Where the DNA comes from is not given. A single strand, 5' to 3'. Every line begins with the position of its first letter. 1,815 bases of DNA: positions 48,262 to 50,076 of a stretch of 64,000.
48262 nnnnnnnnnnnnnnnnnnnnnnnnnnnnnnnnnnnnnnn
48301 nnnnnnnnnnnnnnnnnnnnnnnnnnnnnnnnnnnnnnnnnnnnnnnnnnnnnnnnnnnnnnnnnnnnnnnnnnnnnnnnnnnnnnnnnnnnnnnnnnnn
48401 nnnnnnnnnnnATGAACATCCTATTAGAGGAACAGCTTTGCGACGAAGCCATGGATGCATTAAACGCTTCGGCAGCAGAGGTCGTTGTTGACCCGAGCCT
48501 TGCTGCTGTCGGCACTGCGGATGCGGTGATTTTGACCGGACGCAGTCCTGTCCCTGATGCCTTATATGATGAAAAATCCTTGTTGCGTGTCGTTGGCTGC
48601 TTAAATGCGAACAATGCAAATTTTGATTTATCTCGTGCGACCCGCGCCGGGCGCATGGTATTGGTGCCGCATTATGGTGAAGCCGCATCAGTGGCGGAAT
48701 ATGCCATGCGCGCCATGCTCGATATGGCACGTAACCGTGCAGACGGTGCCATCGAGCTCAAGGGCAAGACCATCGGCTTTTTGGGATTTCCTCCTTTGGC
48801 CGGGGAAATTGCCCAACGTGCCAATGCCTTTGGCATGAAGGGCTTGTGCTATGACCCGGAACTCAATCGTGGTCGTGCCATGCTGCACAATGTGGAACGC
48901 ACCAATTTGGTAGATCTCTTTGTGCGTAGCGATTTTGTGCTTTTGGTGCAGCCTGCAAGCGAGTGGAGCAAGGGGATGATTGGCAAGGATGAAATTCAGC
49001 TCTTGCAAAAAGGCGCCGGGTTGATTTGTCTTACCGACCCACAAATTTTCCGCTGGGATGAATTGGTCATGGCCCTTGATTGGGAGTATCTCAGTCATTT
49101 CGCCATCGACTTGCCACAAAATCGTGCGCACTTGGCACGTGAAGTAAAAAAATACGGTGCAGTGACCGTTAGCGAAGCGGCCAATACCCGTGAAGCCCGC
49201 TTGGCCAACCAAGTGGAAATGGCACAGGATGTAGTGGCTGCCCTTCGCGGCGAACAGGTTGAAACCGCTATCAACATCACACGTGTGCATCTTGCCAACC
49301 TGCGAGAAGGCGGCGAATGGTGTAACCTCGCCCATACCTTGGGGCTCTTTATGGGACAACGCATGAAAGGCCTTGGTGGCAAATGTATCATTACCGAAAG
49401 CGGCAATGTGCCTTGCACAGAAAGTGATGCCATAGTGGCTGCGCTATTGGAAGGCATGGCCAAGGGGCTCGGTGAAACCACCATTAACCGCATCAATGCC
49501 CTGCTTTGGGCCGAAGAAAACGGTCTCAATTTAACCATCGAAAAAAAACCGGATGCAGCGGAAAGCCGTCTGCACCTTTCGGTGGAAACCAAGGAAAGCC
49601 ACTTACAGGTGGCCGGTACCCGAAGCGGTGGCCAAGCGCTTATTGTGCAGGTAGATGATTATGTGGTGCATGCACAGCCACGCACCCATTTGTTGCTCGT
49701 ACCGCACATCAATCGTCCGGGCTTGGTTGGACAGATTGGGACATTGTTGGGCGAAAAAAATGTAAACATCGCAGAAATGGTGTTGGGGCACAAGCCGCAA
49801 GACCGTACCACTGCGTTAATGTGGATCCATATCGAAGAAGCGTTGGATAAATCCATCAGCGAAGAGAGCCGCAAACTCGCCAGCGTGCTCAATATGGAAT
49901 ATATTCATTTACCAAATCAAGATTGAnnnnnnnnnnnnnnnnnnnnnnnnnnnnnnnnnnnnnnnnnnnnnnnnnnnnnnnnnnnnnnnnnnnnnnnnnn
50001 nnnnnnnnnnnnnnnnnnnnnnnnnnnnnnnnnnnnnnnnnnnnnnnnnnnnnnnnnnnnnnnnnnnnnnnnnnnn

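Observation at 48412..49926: PGDH-like first gene of the operon has lost the GxGxxG motif and apparently the catalytic Arg/His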

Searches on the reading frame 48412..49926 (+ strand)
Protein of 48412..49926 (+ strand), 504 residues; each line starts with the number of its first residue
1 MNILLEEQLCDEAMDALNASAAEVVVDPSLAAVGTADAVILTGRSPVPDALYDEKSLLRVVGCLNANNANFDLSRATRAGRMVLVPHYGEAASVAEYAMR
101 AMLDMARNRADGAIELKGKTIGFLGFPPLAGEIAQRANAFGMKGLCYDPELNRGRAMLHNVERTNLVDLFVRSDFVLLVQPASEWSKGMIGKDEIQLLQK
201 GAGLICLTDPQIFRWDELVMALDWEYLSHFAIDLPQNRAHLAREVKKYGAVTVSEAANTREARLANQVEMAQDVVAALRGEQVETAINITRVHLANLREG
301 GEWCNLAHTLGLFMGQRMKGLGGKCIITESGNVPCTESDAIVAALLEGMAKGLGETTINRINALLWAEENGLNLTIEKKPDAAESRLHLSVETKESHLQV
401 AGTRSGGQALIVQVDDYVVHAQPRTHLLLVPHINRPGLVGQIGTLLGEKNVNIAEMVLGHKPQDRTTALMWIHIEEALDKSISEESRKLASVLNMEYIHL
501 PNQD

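Call 3: search_protein_families(library=pfam, proteins=[window:48412-49926:+], max_evalue=0.01)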
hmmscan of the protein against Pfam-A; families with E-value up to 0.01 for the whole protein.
window:48412-49926:+ (504 aa): 5 families
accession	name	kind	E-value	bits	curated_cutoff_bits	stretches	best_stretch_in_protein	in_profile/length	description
PF02826.25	2-Hacid_dh_C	-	2.6e-18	66.5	25.1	1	109-237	27-156/178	D-isomer specific 2-hydroxyacid dehydrogenase, NAD binding domain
PF19304.4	PGDH_inter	-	1.2e-11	45.1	27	1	302-414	4-118/119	D-3-phosphoglycerate dehydrogenase intervening domain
PF00389.36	2-Hacid_dh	-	3.5e-09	36.9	24.6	1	30-288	34-134/134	D-isomer specific 2-hydroxyacid dehydrogenase, catalytic domain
PF01842.31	ACT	-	0.0002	21.5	27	1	434-476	9-50/66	ACT domain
PF22629.2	ACT_AHAS_ss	-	0.00052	20.6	27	1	429-492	2-65/67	AHAS small subunit-like ACT domain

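Call 5: search_protein_families(library=ncbifam, proteins=[window:48412-49926:+], max_evalue=0.01)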
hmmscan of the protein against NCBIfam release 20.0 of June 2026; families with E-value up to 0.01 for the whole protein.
window:48412-49926:+ (504 aa): 17 families
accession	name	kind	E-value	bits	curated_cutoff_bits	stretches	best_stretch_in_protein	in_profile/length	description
TIGR01327.1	PGDH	equivalog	4.4e-72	243.5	454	1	24-500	29-525/525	phosphoglycerate dehydrogenase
NF008759.0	PRK11790.1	equivalog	1e-20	73.8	404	1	31-297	50-336/410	phosphoglycerate dehydrogenase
NF009714.1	PRK13243.1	equivalog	4.2e-18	65.8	455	1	114-289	146-324/332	glyoxylate reductase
NF005069.0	PRK06487.1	equivalog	1.6e-14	53.7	448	1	113-274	146-307/320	2-hydroxyacid dehydrogenase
NF041369.1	Dhydh_Halo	equivalog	1e-07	31.5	400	1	106-234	120-248/305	D-2-hydroxyacid dehydrogenase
NF006263.0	PRK08410.1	equivalog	1.1e-07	31.6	389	1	110-234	137-257/311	D-2-hydroxyacid dehydrogenase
NF005027.0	PRK06436.1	equivalog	2.5e-07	30.1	261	1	113-222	118-223/303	2-hydroxyacid dehydrogenase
NF000492.1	vanH_gen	exception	3e-07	29.8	540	1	108-234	132-251/312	D-lactate dehydrogenase VanH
NF011938.0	PRK15409.1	equivalog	1.6e-06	27.4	492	1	114-286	141-317/324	glyoxylate/hydroxypyruvate reductase GhrB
NF005750.0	PRK07574.1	equivalog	7.7e-06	25.2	329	1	110-254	184-333/386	NAD-dependent formate dehydrogenase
NF001309.0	PRK00257.1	equivalog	2.5e-05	23.4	434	1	30-208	32-207/379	4-phosphoerythronate dehydrogenase PdxB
NF000004.1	vanH-D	exception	6.1e-05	22.3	550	1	114-233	143-256/323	D-lactate dehydrogenase VanH-D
NF000371.1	vanH_Agroup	exception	8.1e-05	22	700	1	116-234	144-256/322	VanH-A/VanH-Pt family D-lactate dehydrogenase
NF005387.0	PRK06932.1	equivalog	9.2e-05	21.6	492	1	115-234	144-259/314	2-hydroxyacid dehydrogenase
NF011966.0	PRK15438.1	equivalog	0.0001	21.5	687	1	31-154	33-153/378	4-phosphoerythronate dehydrogenase PdxB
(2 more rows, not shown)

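Call 6: search_solved_structures(query=window:48412-49926:+, max_evalue=0.001, show_alignments=3)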
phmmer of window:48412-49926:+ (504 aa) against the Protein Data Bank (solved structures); distinct sequences matched with E-value up to 0.001: 88 (the best 60 are shown).
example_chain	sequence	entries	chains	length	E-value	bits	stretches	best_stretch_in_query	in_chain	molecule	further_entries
3ddn_A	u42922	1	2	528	1.4e-25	93.3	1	27-461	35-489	D-3-phosphoglycerate dehydrogenase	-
1ygy_A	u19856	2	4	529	1.5e-25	93.2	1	27-461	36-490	D-3-phosphoglycerate dehydrogenase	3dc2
9jcn_A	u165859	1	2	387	1.6e-18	70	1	31-279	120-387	D-3-phosphoglycerate dehydrogenase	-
9jcm_A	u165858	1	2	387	9.9e-18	67.4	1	31-279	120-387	D-3-phosphoglycerate dehydrogenase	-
1wwk_A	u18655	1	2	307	1.2e-16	63.8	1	8-280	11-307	phosphoglycerate dehydrogenase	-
5aov_A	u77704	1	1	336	9.8e-13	50.9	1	114-289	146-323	GLYOXYLATE REDUCTASE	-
2dbq_A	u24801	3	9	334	1.8e-11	46.8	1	115-289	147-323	Glyoxylate reductase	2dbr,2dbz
6plf_A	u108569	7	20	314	2.1e-11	46.5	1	35-243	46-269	D-3-phosphoglycerate dehydrogenase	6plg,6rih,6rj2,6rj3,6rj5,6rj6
6cwa_A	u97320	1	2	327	2.5e-11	46.3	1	35-243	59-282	D-3-phosphoglycerate dehydrogenase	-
7cvp_A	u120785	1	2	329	2.5e-11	46.3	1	35-243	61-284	D-3-phosphoglycerate dehydrogenase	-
2g76_A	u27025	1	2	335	2.7e-11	46.2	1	35-243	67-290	D-3-phosphoglycerate dehydrogenase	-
7ewh_A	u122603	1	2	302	4e-11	45.6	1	36-224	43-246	D-3-phosphoglycerate dehydrogenase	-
5n6c_A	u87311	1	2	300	4e-11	45.6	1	36-224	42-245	D-3-phosphoglycerate dehydrogenase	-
7dkm_A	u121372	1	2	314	4e-11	45.6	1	36-232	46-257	D-3-phosphoglycerate dehydrogenase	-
1psd_A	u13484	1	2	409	6.2e-10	41.7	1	49-234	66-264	D-3-PHOSPHOGLYCERATE DEHYDROGENASE (PHOSPHOGLYCERATE DEHYDROGENASE)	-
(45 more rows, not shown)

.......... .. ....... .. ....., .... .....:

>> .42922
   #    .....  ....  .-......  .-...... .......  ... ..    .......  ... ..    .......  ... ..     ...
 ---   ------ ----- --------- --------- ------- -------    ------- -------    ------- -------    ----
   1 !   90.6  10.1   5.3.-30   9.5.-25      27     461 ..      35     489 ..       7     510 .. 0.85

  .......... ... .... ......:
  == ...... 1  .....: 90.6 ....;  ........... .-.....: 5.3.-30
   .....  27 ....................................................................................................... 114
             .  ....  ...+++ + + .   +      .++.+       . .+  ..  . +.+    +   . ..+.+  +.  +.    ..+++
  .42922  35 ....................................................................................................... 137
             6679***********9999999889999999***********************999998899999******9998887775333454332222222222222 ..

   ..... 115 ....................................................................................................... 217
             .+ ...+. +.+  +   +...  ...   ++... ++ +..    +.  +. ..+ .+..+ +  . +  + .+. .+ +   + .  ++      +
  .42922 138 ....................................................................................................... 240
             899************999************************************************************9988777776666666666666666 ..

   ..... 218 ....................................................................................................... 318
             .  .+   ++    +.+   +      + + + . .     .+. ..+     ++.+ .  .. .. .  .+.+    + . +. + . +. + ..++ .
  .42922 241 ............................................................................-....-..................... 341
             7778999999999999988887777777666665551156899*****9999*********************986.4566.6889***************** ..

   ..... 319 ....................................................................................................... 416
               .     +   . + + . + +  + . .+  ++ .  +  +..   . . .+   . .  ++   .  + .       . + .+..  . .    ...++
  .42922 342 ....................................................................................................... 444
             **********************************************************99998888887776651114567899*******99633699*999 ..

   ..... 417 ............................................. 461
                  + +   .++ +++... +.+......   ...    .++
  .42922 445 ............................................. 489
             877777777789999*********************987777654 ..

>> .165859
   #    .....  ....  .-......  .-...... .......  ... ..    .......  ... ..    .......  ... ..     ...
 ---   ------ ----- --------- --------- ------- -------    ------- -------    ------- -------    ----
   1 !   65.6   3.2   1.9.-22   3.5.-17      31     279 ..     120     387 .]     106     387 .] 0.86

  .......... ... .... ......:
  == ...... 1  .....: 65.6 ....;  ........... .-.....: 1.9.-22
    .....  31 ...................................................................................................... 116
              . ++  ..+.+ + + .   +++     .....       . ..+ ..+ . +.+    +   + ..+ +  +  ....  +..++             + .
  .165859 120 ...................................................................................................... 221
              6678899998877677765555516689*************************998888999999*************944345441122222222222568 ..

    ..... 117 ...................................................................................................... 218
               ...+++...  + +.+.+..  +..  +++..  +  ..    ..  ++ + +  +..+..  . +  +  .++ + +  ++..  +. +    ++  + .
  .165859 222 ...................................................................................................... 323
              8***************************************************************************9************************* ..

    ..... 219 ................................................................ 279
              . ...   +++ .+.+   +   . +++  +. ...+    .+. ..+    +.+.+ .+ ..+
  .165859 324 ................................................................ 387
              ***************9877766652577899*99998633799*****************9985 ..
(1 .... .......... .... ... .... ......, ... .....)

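Call 8: find_homologous_proteins(query=window:48412-49926:+, max_evalue=0.00001)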
Query window:48412-49926:+ (504 aa): 60 proteins with E <= 0.00001 among 8000 candidates.
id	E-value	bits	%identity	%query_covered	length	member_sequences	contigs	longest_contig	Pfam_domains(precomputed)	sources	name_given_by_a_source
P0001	0.0e+0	1116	100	100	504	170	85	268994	PF19304.5,PF00389.37,PF02826.26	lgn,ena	-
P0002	3.0e-291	984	88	100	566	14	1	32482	PF19304.5,PF00389.37,PF02826.26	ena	-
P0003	2.9e-215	734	66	99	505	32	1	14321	PF19304.5,PF00389.37,PF02826.26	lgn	-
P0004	3.7e-215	733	66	100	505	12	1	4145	PF19304.5,PF00389.37,PF02826.26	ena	-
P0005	4.1e-215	733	65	100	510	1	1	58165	PF19304.5,PF02826.26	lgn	-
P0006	1.4e-213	728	67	99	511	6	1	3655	PF19304.5,PF00389.37,PF02826.26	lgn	-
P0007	2.4e-212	724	65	99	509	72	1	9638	PF19304.5,PF00389.37,PF02826.26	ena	-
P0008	8.6e-212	722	65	99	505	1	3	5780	PF19304.5,PF00389.37,PF02826.26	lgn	-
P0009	3.1e-207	707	64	99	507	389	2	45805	PF19304.5,PF00389.37,PF02826.26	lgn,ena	-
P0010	1.9e-191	655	61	99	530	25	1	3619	PF19304.5,PF00389.37,PF02826.26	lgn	-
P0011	3.6e-190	651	60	99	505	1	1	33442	PF19304.5,PF00389.37,PF02826.26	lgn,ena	-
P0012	1.9e-189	649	60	99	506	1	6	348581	PF19304.5,PF00389.37,PF02826.26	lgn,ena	-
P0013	1.7e-173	596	56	99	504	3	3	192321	PF19304.5,PF00389.37,PF02826.26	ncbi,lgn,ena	-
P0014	2.7e-173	595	56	100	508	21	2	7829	PF19304.5,PF02826.26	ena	-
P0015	6.5e-172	591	55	99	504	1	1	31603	PF19304.5,PF02826.26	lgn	-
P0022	7.7e-117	409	44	93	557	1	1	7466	PF19304.5,PF02826.26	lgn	-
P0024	7.4e-90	320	37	99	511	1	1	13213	PF19304.5,PF00389.37,PF02826.26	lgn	-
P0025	4.6e-69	252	32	96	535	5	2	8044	PF19304.5,PF00389.37,PF01842.32,PF02826.26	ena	-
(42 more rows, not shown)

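Call 12: find_encoding_contigs(protein=P0012, flank=8000, max_places=3)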
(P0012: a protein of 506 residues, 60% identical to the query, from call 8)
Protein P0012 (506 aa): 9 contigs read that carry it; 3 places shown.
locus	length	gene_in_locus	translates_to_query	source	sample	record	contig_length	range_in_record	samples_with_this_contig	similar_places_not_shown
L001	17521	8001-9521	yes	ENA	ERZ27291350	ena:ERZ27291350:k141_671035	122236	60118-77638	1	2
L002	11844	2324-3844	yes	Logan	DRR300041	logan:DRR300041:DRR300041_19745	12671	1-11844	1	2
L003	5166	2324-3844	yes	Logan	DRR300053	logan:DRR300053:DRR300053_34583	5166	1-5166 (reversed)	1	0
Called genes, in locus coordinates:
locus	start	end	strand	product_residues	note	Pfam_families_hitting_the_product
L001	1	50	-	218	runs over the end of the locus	PF00126:HTH_1, PF03466:LysR_substrate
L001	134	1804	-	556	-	PF07969:Amidohydro_3, PF01979:Amidohydro_1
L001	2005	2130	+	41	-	-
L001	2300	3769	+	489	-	PF03616:Glt_symporter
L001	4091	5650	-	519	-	PF07969:Amidohydro_3, PF01979:Amidohydro_1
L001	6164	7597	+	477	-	-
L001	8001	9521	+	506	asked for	PF00389:2-Hacid_dh (weak), PF02826:2-Hacid_dh_C, PF19304:PGDH_inter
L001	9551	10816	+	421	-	PF02403:Seryl_tRNA_N, PF00587:tRNA-synt_2b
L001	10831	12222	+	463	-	PF13353:Fer4_12, PF04055:Radical_SAM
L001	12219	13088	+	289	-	PF00800:PDT, PF01842:ACT (weak)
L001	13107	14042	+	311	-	PF01565:FAD_binding_4, PF02873:MurB_C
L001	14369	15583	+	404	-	PF05684:DUF819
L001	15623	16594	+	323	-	PF01244:Peptidase_M19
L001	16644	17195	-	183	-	PF12844:HTH_19 (weak), PF13560:HTH_31 (weak), PF01381:HTH_3, PF02311:AraC_binding, PF07883:Cupin_2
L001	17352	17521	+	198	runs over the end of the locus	PF00561:Abhydrolase_1, PF12697:Abhydrolase_6, PF12146:Hydrolase_4 (weak)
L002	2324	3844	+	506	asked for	PF00389:2-Hacid_dh (weak), PF02826:2-Hacid_dh_C, PF19304:PGDH_inter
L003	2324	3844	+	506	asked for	PF00389:2-Hacid_dh (weak), PF02826:2-Hacid_dh_C, PF19304:PGDH_inter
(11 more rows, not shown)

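Call 13: find_encoding_contigs(protein=P0013, flank=8000, max_places=3)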
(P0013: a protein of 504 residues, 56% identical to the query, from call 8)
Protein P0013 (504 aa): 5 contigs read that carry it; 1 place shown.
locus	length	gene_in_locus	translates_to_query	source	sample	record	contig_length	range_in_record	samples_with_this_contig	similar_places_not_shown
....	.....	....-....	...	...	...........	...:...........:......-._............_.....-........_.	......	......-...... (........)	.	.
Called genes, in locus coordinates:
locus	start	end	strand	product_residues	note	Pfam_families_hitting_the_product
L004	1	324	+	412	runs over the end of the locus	PF02557:VanY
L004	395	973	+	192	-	PF04260:DUF436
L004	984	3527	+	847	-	PF03706:LPG_synthase_TM, PF09924:LPG_synthase_C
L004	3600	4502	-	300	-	PF00389:2-Hacid_dh, PF02826:2-Hacid_dh_C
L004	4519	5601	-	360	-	PF00266:Aminotran_5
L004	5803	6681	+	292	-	PF06161:DUF975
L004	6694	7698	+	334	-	PF00574:CLP_protease (faint), PF25145:NfeD1b_N, PF01343:Peptidase_S49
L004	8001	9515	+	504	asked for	PF00389:2-Hacid_dh (faint), PF02826:2-Hacid_dh_C, PF19304:PGDH_inter (weak)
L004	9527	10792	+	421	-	PF02403:Seryl_tRNA_N, PF00587:tRNA-synt_2b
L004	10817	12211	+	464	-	PF04055:Radical_SAM, PF13353:Fer4_12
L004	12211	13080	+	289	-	PF00800:PDT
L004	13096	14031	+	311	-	PF01565:FAD_binding_4, PF02873:MurB_C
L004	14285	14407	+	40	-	-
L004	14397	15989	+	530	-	PF00270:DEAD, PF04851:ResIII, PF00271:Helicase_C, PF25399:DeaD_dimer, PF03880:DbpA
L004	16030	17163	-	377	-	PF00266:Aminotran_5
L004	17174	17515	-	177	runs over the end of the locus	PF07155:ECF-ribofla_trS, PF12822:ECF_trnsprt (weak), PF09515:Thia_YuaJ (faint)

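Call 18: find_related_loci(query=A2, collection=genome_contigs, flank=10000)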
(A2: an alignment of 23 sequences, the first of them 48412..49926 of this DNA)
Query A2 (504 aa) in genome_contigs; peptide patterns used: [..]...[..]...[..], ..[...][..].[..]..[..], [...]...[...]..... (x = any residue, [..] = any of these).
83 stretches matched a pattern; 10 encode a relative of the query (tblastn E <= 1e-3); 10 distinct loci.
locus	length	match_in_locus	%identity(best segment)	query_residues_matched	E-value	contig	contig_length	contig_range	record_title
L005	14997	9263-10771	93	1-503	0e+0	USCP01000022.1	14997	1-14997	uncultured Peptococcaceae bacterium isolate UMGS1590 genome assembly, contig: NODE_596_length_14997_cov_3.93977, whole g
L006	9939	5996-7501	68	1-501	0e+0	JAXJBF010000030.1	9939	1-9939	MAG: Peptococcaceae bacterium isolate DOME_MAG_11354 11354_W0105_k141_38073, whole genome shotgun sequence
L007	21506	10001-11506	67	1-501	0e+0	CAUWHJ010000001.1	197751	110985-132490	MAG: uncultured Peptococcaceae bacterium isolate SRS17165169__bin28 genome assembly, contig: SRS17165169_NODE_8_length_1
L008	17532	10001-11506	65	1-501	0e+0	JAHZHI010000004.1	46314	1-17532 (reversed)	MAG: Peptococcaceae bacterium isolate HRGM_Genome_3247 HRGM_Genome_3247_4, whole genome shotgun sequence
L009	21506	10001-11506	65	1-501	0e+0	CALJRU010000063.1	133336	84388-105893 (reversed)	MAG TPA_asm: uncultured Peptococcaceae bacterium isolate ERR1953520_bin.95_CONCOCT_v1.1_MAG genome assembly, contig: ERZ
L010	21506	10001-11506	64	1-501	0e+0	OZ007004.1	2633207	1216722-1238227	MAG: uncultured Peptococcaceae bacterium isolate 6732_HOM_VAC_s129.ctg000173l_hifiasm_large MAG genome assembly, chromos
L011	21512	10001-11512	56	1-504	5e-176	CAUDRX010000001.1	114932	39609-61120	MAG TPA_asm: uncultured Peptococcaceae bacterium isolate SRR18940290_bin.51_MetaWRAP_v1.3_MAG genome assembly, contig: E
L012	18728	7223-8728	65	1-501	0e+0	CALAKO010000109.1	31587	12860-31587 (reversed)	MAG TPA_asm: uncultured Peptococcaceae bacterium isolate SRR7658648_bin.69_CONCOCT_v1.1_MAG genome assembly, contig: ERZ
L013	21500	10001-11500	56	1-500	0e+0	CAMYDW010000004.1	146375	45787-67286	MAG TPA_asm: uncultured Peptococcaceae bacterium isolate SRR17635698_bin.14_metaWRAP_v1.3_MAG genome assembly, contig: E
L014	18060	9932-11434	53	1-502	4e-171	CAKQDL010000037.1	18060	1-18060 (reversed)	MAG: uncultured Peptococcaceae bacterium isolate REFINED_METABAT215_TOP10_CONTIGS_1500_ASSEMBLY_K77_MERGED__Hadza_PheChl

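Call 22: find_encoding_contigs(protein=P0025, flank=8000, max_places=2)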
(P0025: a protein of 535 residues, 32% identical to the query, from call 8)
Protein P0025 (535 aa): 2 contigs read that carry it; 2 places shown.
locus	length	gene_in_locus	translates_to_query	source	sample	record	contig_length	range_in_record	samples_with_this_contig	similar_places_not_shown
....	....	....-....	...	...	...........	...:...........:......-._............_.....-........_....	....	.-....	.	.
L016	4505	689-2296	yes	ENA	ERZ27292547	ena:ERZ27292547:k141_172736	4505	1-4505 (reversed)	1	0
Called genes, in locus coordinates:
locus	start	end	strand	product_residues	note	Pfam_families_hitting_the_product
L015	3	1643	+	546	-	?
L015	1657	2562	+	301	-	PF01867:Cas_Cas1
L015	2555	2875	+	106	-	PF09827:CRISPR_Cas2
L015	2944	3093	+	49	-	-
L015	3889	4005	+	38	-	-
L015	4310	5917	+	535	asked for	PF00389:2-Hacid_dh, PF02826:2-Hacid_dh_C, PF19304:PGDH_inter, PF01842:ACT (weak)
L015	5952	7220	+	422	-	PF02403:Seryl_tRNA_N, PF00587:tRNA-synt_2b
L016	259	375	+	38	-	-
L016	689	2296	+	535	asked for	PF00389:2-Hacid_dh, PF02826:2-Hacid_dh_C, PF19304:PGDH_inter, PF01842:ACT (weak)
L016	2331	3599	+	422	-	PF02403:Seryl_tRNA_N, PF00587:tRNA-synt_2b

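Call 23: find_encoding_contigs(protein=P0024, flank=8000, max_places=2)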
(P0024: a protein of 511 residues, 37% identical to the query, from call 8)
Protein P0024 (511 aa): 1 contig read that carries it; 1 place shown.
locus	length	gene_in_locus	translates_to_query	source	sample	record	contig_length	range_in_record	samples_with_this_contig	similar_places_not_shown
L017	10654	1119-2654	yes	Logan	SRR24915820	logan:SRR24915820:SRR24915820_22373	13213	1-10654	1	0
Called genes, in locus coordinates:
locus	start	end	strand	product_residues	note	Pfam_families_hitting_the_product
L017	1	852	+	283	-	?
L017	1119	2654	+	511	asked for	PF00389:2-Hacid_dh (weak), PF02826:2-Hacid_dh_C, PF19304:PGDH_inter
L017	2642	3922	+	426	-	PF02403:Seryl_tRNA_N, PF00587:tRNA-synt_2b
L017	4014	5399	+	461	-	PF04055:Radical_SAM, PF13353:Fer4_12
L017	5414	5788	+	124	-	PF01597:GCV_H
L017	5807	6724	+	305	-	PF01565:FAD_binding_4, PF02873:MurB_C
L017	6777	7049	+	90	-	-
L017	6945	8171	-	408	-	PF00291:PALP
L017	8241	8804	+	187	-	PF01751:Toprim (weak), PF13331:DUF4093 (weak)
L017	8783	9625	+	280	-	PF00398:RrnaAD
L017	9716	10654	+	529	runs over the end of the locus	PF05496:RuvB_N (faint), PF13177:DNA_pol3_delta2, PF13604:AAA_30 (weak), PF00004:AAA, PF07728:AAA_5 (weak), PF22608:DNAX_ATPase_lid, PF12169:DNA_pol3_gamma3 (weak), PF20964:DnaX_C, +2 more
